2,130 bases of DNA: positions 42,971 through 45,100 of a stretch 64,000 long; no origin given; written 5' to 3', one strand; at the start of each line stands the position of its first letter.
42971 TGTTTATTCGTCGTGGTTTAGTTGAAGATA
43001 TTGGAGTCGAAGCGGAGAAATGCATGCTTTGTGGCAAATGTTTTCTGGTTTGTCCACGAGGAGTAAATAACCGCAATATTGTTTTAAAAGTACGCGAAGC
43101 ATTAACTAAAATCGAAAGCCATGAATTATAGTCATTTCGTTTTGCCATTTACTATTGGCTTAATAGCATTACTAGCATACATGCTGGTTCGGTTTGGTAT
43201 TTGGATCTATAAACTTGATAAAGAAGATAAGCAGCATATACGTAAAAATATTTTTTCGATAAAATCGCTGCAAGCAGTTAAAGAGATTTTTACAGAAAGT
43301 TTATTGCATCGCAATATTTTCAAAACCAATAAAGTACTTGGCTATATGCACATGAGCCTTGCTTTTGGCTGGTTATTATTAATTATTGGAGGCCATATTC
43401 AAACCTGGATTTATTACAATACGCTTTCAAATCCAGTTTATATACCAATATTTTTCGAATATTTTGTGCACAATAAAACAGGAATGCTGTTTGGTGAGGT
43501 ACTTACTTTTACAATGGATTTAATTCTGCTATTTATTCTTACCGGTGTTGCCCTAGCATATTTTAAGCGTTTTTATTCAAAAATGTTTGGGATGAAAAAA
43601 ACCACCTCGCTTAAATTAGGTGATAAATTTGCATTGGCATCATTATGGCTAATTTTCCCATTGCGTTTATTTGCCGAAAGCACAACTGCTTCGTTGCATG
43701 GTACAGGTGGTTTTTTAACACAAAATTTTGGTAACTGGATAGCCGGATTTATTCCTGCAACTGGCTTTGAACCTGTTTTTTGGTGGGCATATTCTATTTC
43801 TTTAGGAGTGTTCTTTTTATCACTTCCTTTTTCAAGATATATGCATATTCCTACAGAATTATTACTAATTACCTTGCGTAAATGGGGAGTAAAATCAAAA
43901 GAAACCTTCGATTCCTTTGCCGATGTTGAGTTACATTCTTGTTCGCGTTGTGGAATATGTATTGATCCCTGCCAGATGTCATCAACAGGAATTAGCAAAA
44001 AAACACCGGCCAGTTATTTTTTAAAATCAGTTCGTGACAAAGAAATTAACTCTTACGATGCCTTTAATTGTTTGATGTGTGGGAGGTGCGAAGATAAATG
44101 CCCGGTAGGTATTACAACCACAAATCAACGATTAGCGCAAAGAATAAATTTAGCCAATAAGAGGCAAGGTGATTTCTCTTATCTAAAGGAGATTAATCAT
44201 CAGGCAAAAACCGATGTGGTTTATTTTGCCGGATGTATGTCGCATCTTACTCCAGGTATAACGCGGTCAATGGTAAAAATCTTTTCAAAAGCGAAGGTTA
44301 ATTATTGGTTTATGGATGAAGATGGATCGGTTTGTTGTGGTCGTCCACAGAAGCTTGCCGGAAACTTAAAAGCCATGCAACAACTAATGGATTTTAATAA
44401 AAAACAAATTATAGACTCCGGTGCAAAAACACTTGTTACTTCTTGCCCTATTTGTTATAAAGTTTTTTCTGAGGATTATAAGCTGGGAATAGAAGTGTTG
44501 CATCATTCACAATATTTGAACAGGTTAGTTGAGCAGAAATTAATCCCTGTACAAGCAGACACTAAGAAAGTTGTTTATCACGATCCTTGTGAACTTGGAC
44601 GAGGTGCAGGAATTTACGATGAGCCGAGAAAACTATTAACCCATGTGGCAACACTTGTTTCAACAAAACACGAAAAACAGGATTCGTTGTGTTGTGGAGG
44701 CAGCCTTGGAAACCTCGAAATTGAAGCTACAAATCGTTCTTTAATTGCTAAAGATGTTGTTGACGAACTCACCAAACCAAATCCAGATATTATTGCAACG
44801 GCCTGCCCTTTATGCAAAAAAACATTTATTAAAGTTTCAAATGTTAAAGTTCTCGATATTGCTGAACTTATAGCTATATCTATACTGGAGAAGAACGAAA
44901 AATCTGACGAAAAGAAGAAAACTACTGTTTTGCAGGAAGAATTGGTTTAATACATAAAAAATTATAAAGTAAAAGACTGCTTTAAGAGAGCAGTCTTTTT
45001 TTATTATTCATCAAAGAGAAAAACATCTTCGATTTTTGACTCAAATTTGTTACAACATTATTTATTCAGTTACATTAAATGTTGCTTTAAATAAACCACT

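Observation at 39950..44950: Five-gene Hdr-like operon combining soluble HdrCBA-type and membrane HdrED-type modules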

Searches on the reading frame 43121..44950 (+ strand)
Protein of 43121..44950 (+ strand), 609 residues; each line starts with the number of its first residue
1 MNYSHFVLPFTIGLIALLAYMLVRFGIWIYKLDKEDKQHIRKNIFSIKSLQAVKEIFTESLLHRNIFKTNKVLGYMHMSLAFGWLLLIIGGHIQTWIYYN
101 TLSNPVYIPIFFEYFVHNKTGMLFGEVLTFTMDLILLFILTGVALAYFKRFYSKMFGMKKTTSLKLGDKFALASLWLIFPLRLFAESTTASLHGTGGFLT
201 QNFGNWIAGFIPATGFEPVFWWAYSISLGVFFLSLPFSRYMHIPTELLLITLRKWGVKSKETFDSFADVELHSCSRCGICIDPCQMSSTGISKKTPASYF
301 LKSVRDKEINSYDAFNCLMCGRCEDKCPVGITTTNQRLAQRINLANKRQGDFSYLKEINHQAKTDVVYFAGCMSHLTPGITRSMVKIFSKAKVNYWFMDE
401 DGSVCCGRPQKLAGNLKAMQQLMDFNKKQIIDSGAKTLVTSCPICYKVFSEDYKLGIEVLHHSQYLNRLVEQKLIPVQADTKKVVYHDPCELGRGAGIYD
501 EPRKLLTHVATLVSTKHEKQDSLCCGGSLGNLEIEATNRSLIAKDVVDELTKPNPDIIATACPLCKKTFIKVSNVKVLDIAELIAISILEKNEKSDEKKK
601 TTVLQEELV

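Call 3: search_protein_families(library=pfam, proteins=[window:43121-44950:+], max_evalue=0.01)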
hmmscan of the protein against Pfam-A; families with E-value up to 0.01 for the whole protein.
window:43121-44950:+ (609 aa): 12 families
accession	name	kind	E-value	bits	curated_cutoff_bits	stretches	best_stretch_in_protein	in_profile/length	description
PF02754.22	CCG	-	4.6e-24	84.8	20.6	2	484-568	1-83/85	Cysteine-rich domain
PF13183.11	Fer4_8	-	4.1e-07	30.9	27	1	270-331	1-68/68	4Fe-4S dicluster domain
PF13534.11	Fer4_17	-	4.5e-07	30.8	22.2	1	273-331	1-60/61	4Fe-4S dicluster domain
PF12838.12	Fer4_7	-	6.6e-07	30.1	27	1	274-331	2-52/52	4Fe-4S dicluster domain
PF13187.11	Fer4_9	-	1.7e-05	25.2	27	1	274-330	2-50/52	4Fe-4S dicluster domain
PF13484.11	Fer4_16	-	0.00016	22.8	30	1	316-366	1-53/66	4Fe-4S double cluster binding domain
PF01645.23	Glu_synthase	-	0.00062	19.5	20.4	1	314-362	310-359/369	Conserved region in glutamate synthase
PF00037.32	Fer4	-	0.0046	17.2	21.1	1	313-330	4-21/24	4Fe-4S binding domain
PF15750.11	UBZ_FAAP20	-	0.0049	17.1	25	0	440-451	2-13/35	Ubiquitin-binding zinc-finger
PF18112.7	Zn-C2H2_12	-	0.0051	17.6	23.2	0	442-453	3-14/27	Autophagy receptor zinc finger-C2H2 domain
PF13237.11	Fer4_10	-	0.0058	17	25.5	1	312-343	4-38/53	4Fe-4S dicluster domain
PF25160.1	LdpA_Fe-S-bd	-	0.0082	16.3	27.6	0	316-335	27-46/49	LdpA Fe-S cluster-binding domain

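Call 4: search_protein_families(library=ncbifam, proteins=[window:43121-44950:+], max_evalue=0.01)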
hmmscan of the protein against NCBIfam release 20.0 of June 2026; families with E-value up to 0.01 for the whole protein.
window:43121-44950:+ (609 aa): 32 families (the best 25 are shown)
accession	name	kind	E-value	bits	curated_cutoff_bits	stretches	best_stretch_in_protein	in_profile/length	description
NF004898.0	PRK06259.1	equivalog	2.5e-28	99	385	1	357-584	255-484/488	fumarate reductase (CoM/CoB) subunit TfrB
NF045670.1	quin_L_LdhH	equivalog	4.1e-23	81.6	800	1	354-567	457-683/706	L-lactate dehydrogenase (quinone) large subunit LdhH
NF008369.0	PRK11168.1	equivalog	2.2e-19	69.7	278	1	358-585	161-396/401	anaerobic glycerol-3-phosphate dehydrogenase subunit C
NF045663.1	diclust_near_Sec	equivalog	4.9e-17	61.3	530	1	317-587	355-635/759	pyridine nucleotide-disulfide oxidoreductase/dicluster-binding protein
NF045796.1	DsrK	equivalog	1.7e-16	59.9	400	1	441-601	283-448/453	sulfate reduction electron transfer complex DsrMKJOP subunit DsrK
NF008434.0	PRK11274.1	equivalog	3.1e-09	36.3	333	1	361-584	165-403/409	glycolate oxidase subunit GlcF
NF045724.1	ferredox_TmcB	equivalog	2.7e-08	32.8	735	1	456-531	286-363/430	electron transfer complex ferredoxin TmcB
NF045711.1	sulf_resp_HmcF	equivalog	1.1e-07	31.1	750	1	455-565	305-421/457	sulfate respiration complex iron-sulfur protein HmcF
TIGR03288.1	CoB_CoM_SS_B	equivalog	1.1e-06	28.2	345.15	1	366-478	2-109/290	CoB--CoM heterodisulfide reductase subunit B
NF040762.1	Hydr_FeFe_Clost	exception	2e-05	23.4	900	1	270-335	142-207/572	ferredoxin hydrogenase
TIGR02512.1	FeFe_hydrog_A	subfamily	2.6e-05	23.3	405.95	1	270-342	5-77/375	[FeFe] hydrogenase, group A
NF042909.1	FMH_DH_FwdF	exception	4.3e-05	22.8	375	1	269-330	135-193/336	tungsten-dependent formylmethanofuran dehydrogenase subunit FwdF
TIGR01971.1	NuoI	subfamily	7.4e-05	22.3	113.05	1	271-351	41-113/121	NADH-quinone oxidoreductase, chain I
TIGR03290.1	CoB_CoM_SS_C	equivalog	0.00018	21.5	160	1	272-348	2-78/144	CoB--CoM heterodisulfide reductase subunit C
NF040612.1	F420_dehyd_FpoI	exception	0.00035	20.4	180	1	261-335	31-102/135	F420H2 dehydrogenase subunit FpoI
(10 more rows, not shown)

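Call 7: find_homologous_proteins(query=window:43121-44950:+, max_evalue=1e-10)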
Query window:43121-44950:+ (609 aa): 7992 proteins with E <= 1e-10 among 8000 candidates; the best 120 are listed.
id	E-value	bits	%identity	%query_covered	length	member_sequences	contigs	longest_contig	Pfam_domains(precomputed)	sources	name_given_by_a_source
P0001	0.0e+0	1410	100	100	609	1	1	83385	PF12838.13,PF13534.12,PF02754.22,PF13183.12,PF13187.12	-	-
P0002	0.0e+0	1337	94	100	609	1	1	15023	PF12838.13,PF13534.12,PF02754.22,PF13183.12,PF13187.12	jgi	jgi:Fe-S oxidoreductase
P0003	0.0e+0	1326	92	100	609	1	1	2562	PF12838.13,PF13534.12,PF02754.22,PF13183.12,PF13187.12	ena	-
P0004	0.0e+0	1325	92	100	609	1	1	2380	PF12838.13,PF13534.12,PF02754.22,PF13183.12,PF13187.12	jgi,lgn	-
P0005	0.0e+0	1311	92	100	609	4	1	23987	PF12838.13,PF13534.12,PF02754.22,PF13183.12,PF13187.12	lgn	-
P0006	0.0e+0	1299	91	100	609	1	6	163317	PF12838.13,PF13534.12,PF02754.22,PF13183.12,PF13187.12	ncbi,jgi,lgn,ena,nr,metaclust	ncbi:MAG: hypothetical protein A2W99_14275 [Bacteroidetes bacterium GWF2_33_16]|nr:MAG: hypothetical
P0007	0.0e+0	1298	91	100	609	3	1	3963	PF13484.12,PF12838.13,PF13534.12,PF02754.22,PF13183.12,PF13187.12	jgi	-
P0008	0.0e+0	1261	91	97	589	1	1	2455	PF12838.13,PF13534.12,PF02754.22,PF13183.12,PF13187.12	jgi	jgi:Fe-S oxidoreductase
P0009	0.0e+0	1245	86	100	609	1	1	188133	PF12838.13,PF13534.12,PF02754.22,PF13183.12,PF13187.12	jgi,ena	-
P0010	0.0e+0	1236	85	100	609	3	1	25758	PF12838.13,PF13534.12,PF02754.22,PF13183.12,PF13187.12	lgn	-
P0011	0.0e+0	1223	84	100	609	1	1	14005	PF12838.13,PF13534.12,PF02754.22,PF13183.12,PF13187.12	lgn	-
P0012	0.0e+0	1213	84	100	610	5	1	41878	PF12838.13,PF13534.12,PF02754.22,PF13183.12,PF13187.12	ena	-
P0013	0.0e+0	1114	77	100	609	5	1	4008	PF12838.13,PF13534.12,PF02754.22,PF13183.12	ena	-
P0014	0.0e+0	1043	72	100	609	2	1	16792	PF12838.13,PF13534.12,PF02754.22,PF13183.12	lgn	-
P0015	1.8e-217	742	54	97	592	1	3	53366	PF12838.13,PF13534.12,PF02754.22,PF13183.12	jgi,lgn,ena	-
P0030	2.5e-211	721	51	100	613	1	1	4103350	PF13534.12,PF02754.22,PF13183.12,PF13187.12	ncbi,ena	-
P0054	7.9e-208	710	51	98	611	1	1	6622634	PF12838.13,PF13534.12,PF02754.22,PF13183.12,PF13187.12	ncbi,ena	-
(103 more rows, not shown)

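Call 9: find_encoding_contigs(protein=P0030, flank=10000, max_places=2)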
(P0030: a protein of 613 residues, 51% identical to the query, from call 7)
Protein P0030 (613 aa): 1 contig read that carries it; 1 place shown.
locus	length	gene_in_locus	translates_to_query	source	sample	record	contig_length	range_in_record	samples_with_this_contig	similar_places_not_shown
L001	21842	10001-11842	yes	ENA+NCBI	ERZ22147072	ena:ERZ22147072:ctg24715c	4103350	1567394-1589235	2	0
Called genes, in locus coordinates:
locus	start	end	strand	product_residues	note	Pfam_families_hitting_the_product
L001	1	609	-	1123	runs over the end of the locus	PF02310:B12-binding, PF03308:MeaB, PF02492:cobW (weak), PF01642:MM_CoA_mutase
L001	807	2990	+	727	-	PF12838:Fer4_7 (faint), PF13534:Fer4_17 (faint), PF12797:Fer4_2 (faint), PF13183:Fer4_8, PF13187:Fer4_9, PF13237:Fer4_10, PF13484:Fer4_16 (weak), PF02754:CCG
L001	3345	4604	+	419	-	PF00291:PALP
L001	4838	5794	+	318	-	PF07730:HisKA_3, PF02518:HATPase_c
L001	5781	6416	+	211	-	PF00072:Response_reg, PF00196:GerE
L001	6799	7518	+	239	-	PF13237:Fer4_10 (faint), PF13183:Fer4_8, PF13187:Fer4_9 (weak), PF13484:Fer4_16 (faint), PF13534:Fer4_17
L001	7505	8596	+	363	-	PF02754:CCG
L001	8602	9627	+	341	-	PF00070:Pyr_redox (weak), PF00890:FAD_binding_2 (weak), PF01134:GIDA (faint), PF01266:DAO (weak), PF07992:Pyr_redox_2, PF13450:NAD_binding_8, PF13738:Pyr_redox_3 (weak), PF03486:HI0933_like (weak), +2 more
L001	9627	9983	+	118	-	PF12797:Fer4_2 (faint), PF13183:Fer4_8, PF12838:Fer4_7, PF13187:Fer4_9 (weak), PF13534:Fer4_17 (weak)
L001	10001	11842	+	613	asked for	PF13183:Fer4_8 (weak), PF13187:Fer4_9 (weak), PF13534:Fer4_17 (weak), PF02754:CCG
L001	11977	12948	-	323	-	PF01012:ETF, PF00766:ETF_alpha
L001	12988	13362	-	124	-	PF05635:23S_rRNA_IVP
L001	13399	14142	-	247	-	PF01012:ETF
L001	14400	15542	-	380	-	PF02771:Acyl-CoA_dh_N, PF02770:Acyl-CoA_dh_M, PF00441:Acyl-CoA_dh_1, PF08028:Acyl-CoA_dh_2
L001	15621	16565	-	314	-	PF00478:IMPDH, PF03060:NMO, PF05690:ThiG (weak), PF01070:FMN_dh (weak)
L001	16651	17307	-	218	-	PF01965:DJ-1_PfpI (weak)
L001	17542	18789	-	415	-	PF00108:Thiolase_N, PF02803:Thiolase_C, PF22691:Thiolase_C_1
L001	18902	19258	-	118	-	PF05635:23S_rRNA_IVP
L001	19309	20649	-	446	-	PF02737:3HCDH_N, PF00725:3HCDH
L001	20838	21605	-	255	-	PF00378:ECH_1, PF16113:ECH_2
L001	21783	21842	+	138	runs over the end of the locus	-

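Call 10: find_encoding_contigs(protein=P0054, flank=10000, max_places=2)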
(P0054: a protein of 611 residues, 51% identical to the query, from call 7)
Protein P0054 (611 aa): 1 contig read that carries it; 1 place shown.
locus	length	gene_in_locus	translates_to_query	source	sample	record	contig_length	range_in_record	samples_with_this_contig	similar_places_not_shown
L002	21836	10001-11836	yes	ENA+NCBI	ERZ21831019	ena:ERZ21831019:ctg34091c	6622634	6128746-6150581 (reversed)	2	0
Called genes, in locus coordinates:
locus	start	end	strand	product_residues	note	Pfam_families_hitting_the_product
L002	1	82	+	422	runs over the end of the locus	PF00924:MS_channel_2nd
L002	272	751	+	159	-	PF22482:AsnC_trans_reg_3 (faint), PF13404:HTH_AsnC-type, PF13412:HTH_24, PF01037:AsnC_trans_reg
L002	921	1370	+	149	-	PF04074:DUF386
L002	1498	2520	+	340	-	PF00135:COesterase, PF20434:BD-FAE, PF07859:Abhydrolase_3 (faint), PF02230:Abhydrolase_2 (weak)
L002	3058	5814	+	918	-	PF02837:Glyco_hydro_2_N, PF00703:Glyco_hydro_2, PF02836:Glyco_hydro_2_C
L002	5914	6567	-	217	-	PF13505:OMP_b-brl (faint), PF13568:OMP_b-brl_2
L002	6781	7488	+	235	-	PF13237:Fer4_10 (faint), PF13183:Fer4_8, PF13187:Fer4_9 (weak), PF13534:Fer4_17 (weak)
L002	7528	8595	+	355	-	PF02754:CCG (weak)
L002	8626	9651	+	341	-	PF00070:Pyr_redox (weak), PF00890:FAD_binding_2 (weak), PF01134:GIDA (faint), PF01266:DAO (weak), PF07992:Pyr_redox_2, PF13450:NAD_binding_8 (weak), PF03486:HI0933_like (weak), PF13738:Pyr_redox_3 (weak), +2 more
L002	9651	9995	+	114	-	PF13183:Fer4_8 (weak), PF13237:Fer4_10 (faint), PF12838:Fer4_7 (weak), PF13187:Fer4_9 (weak), PF13534:Fer4_17 (weak)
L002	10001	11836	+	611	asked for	PF12838:Fer4_7 (weak), PF13183:Fer4_8, PF13187:Fer4_9 (weak), PF13534:Fer4_17 (weak), PF02754:CCG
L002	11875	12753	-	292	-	PF12833:HTH_18, PF00165:HTH_AraC (weak)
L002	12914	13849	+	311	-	PF00701:DHDPS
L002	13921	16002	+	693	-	PF13088:BNR_2, PF02012:BNR (faint), PF04794:YdjC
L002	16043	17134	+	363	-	PF01757:Acyl_transf_3 (weak), PF07786:HGSNAT_cat, PF16401:DUF5009 (weak)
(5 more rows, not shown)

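Call 17: find_related_loci(query=A1, collection=genome_contigs, flank=10000)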
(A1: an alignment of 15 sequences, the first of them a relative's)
Query A1 (609 aa) in genome_contigs; peptide patterns used: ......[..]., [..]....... (x = any residue, [..] = any of these).
600 stretches matched a pattern (row limit reached: there are more); 585 encode a relative of the query (tblastn E <= 1e-3); the best 80 are kept; 80 distinct loci.
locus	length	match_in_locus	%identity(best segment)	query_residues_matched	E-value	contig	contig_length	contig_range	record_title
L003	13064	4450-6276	92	1-609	0e+0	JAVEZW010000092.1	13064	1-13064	MAG: Bacteroidales bacterium isolate BF4_75 NODE_15140_length_13064_cov_10.029373_Biofilm4, whole genome shotgun sequenc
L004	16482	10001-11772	85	1-609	0e+0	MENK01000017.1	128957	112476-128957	MAG: Bacteroidetes bacterium GWB2_32_14 gwb2_scaffold_30, whole genome shotgun sequence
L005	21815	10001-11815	51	2-607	0e+0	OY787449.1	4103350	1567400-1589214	MAG: Bacteroidales bacterium isolate 11808e1f-4753-45d3-854d-c0f0c60c4fd1 genome assembly, chromosome: 1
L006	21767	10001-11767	52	3-593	0e+0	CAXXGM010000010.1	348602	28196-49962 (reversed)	MAG: Prolixibacteraceae bacterium isolate 74b81337-1c5f-4d61-b3f6-82e288d0e1f7 genome assembly, contig: contig_10, whole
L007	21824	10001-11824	52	1-606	0e+0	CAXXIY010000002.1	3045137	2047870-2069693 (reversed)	MAG: Prolixibacteraceae bacterium isolate cea4f4f7-a636-4361-ad53-f7a966cfbc34 genome assembly, contig: contig_2, whole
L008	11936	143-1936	52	6-601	0e+0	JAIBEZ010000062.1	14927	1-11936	MAG: Prolixibacteraceae bacterium isolate BC_metabat.bin.32 BC_k141_49892, whole genome shotgun sequence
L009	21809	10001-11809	51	6-603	0e+0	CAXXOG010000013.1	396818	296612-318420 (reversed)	MAG: Prolixibacteraceae bacterium isolate 75e12701-7c98-43fb-9116-eac7e507cdde genome assembly, contig: contig_13, whole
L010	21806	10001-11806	50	6-607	0e+0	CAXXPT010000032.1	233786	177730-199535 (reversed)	MAG: Prolixibacteraceae bacterium isolate b6f318f8-4994-49de-8556-7236ee9170bb genome assembly, contig: contig_32, whole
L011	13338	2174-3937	53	1-588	0e+0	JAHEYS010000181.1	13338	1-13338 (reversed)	MAG: Prolixibacteraceae bacterium isolate nzgw133 NODE_3092_length_13339_cov_3.417234, whole genome shotgun sequence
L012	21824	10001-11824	51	1-606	0e+0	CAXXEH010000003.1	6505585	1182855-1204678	MAG: Prolixibacteraceae bacterium isolate 21914d8d-2520-4789-97d1-870cefad7186 genome assembly, contig: contig_3, whole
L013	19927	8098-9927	51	1-609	0e+0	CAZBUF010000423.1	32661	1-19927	MAG TPA_asm: uncultured Bacteroidales bacterium isolate SRP185410_co1_447 genome assembly, contig: k141_2331938, whole g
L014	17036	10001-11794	50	6-601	0e+0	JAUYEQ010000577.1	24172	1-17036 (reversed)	MAG: Bacteroidota bacterium isolate C21_concoct.bin.12 C21_k141_156321, whole genome shotgun sequence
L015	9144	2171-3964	51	6-601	0e+0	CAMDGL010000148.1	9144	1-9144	MAG: Chitinophaga pinensis isolate MiH-14oct19-172 genome assembly, contig: MiH-14oct19-C16421, whole genome shotgun seq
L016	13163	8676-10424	52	1-584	0e+0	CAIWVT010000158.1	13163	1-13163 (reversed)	uncultured bacterium isolate KR_bin-2776 genome assembly, contig: bin-2776:158/679, whole genome shotgun sequence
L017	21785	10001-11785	51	6-599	0e+0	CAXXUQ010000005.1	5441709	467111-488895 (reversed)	MAG: Prolixibacteraceae bacterium isolate 1ed242f1-85e3-4976-bbe6-76cf3140e050 genome assembly, contig: contig_5, whole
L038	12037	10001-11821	49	1-607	0e+0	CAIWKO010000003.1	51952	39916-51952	MAG: uncultured Bacteroidales bacterium isolate AlinenLipids_bin-7433 genome assembly, contig: bin-7433:03/70, whole gen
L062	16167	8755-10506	52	6-593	0e+0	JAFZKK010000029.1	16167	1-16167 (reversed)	MAG: Salinivirgaceae bacterium isolate RGIG7847 Water_buffalos_Reticulum-4__c232281, whole genome shotgun sequence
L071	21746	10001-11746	51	6-590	0e+0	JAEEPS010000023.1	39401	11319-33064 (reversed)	MAG: Salinivirgaceae bacterium isolate Tb.RUG.317 NODE_3208_length_39401_cov_1.406503, whole genome shotgun sequence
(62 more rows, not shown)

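Call 22: search_solved_structures(query=window:43121-44950:+, max_evalue=0.001, show_alignments=1)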
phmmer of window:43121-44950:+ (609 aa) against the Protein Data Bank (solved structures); distinct sequences matched with E-value up to 0.001: 2.
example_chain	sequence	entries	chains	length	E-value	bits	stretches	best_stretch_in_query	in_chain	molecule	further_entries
9ojn_A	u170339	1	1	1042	2e-23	86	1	272-570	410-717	Iron-sulfur-binding reductase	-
5t5i_F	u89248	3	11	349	0.00013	23.8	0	266-331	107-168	Tungsten formylmethanofuran dehydrogenase subunit fwdF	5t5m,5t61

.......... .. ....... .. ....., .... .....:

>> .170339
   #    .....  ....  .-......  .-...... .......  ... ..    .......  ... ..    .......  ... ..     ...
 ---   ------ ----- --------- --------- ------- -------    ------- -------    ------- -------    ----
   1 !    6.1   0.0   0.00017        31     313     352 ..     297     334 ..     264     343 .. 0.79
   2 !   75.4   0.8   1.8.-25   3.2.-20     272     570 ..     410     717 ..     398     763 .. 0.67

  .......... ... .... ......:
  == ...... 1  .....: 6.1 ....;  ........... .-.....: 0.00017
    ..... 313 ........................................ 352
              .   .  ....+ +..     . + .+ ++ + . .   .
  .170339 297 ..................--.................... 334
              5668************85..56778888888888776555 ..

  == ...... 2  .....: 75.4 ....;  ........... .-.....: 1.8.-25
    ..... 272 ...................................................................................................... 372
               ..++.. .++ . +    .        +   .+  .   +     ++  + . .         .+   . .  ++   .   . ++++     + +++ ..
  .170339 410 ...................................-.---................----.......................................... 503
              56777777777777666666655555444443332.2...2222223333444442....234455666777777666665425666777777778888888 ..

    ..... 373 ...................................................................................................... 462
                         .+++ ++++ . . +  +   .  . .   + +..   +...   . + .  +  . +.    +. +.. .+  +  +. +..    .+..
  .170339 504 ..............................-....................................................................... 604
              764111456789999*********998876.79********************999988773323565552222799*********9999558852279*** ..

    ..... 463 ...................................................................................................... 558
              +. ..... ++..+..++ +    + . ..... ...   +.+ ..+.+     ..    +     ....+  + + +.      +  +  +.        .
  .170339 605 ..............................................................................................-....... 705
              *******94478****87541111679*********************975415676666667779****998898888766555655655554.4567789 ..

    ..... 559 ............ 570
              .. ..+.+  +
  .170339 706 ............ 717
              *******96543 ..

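Call 38: predict_structure(alignment_id=A1)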
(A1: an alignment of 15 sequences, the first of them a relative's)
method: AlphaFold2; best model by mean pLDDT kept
length: 609 residues; sequences in the alignment: 15
mean_pLDDT: 72.3   pTM: 0.49
mean pLDDT of the five models: 72.3, 71.6, 68.7, 68.4, 67.9
residues with pLDDT >= 90: 91; 70-90: 294; 50-70: 111; < 50: 113
segments of 3 or more residues with pLDDT < 50: 160-162, 260-306, 308-353, 592-600
pLDDT, mean of each block of 10 residues (from residue 1): 81 90 78 79 80 65 52 71 77 82 81 77 74 89 81 58 65 87 91 86 89 86 94 80 65 67 41 39 35 40 47 42 40 44 39 51 78 67 88 82 66 65 83 88 85 87 91 85 85 65 88 83 74 65 89 91 85 89 87 46 51
secondary structure, 60 per line:
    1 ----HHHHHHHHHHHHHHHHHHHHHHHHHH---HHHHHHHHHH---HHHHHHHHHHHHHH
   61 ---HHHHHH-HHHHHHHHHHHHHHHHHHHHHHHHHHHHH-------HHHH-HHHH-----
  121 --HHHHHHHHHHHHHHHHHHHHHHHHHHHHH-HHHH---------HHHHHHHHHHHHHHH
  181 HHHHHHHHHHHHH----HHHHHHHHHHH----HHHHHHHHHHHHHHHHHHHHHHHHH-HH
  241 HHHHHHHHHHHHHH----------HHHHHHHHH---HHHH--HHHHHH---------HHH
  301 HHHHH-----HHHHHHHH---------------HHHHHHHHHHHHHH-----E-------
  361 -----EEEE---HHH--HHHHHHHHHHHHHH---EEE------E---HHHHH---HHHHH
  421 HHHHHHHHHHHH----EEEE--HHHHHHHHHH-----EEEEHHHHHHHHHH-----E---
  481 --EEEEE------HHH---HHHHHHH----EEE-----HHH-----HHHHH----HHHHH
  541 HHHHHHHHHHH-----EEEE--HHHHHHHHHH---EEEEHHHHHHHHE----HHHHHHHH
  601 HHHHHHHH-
elements in order: H5-30 H34-43 H47-60 H64-69 H71-99 H107-110 H112-115 H123-151 H153-156 H166-193 H198-208 H213-237 H239-254 H265-273 H277-280 H283-288 H298-305 H311-318 H334-347 E366-369 H378-391 E395-397 H408-412 H416-432 E437-440 H443-452 E458-461 H462-471 E483-487 H500-506 E511-513 H527-531 H536-551 E557-560 H563-572 E576-579 H580-587 H593-608
